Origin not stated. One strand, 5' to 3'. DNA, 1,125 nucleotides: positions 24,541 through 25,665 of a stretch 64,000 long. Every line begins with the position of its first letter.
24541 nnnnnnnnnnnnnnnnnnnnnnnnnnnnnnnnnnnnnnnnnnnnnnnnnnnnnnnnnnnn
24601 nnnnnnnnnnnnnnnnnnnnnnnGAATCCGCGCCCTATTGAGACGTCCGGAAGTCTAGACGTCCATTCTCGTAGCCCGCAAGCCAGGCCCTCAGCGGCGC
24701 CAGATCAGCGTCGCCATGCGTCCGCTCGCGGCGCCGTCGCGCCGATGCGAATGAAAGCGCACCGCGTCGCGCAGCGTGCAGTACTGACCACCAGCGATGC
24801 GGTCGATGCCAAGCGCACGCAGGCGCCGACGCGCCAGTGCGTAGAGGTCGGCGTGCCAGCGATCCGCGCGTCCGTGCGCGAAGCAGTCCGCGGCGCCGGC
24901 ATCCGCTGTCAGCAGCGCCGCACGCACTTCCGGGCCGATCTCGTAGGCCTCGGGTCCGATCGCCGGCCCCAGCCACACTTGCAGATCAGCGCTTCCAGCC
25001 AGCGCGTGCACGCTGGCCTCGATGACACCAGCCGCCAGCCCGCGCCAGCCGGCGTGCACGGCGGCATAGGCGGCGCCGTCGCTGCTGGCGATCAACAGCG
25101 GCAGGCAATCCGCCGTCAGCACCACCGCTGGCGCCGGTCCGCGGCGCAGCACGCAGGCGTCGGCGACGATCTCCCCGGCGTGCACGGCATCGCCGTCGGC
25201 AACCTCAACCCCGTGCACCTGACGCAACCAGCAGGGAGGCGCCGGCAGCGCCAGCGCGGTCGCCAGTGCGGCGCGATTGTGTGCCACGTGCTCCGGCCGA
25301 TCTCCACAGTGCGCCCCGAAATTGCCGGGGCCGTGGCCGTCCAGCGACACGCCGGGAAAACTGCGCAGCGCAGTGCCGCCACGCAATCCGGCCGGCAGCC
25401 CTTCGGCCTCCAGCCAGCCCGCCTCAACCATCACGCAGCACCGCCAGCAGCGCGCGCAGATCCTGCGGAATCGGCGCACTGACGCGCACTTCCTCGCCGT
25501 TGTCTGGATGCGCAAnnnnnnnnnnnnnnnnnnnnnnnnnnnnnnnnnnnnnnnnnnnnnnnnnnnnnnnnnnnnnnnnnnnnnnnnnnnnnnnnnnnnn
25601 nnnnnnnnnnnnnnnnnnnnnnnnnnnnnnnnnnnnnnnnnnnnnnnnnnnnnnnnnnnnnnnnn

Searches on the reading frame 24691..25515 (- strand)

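Call 22: search_protein_families(library=pfam, proteins=[window:24691-25515:-], max_evalue=0.001)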
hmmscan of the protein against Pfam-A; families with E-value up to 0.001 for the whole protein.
window:24691-25515:- (274 aa): 1 family
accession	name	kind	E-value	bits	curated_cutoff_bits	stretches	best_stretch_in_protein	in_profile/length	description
PF02578.20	Cu-oxidase_4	-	4.2e-60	203.6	22.9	1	55-272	6-238/238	Multi-copper polyphenol oxidoreductase laccase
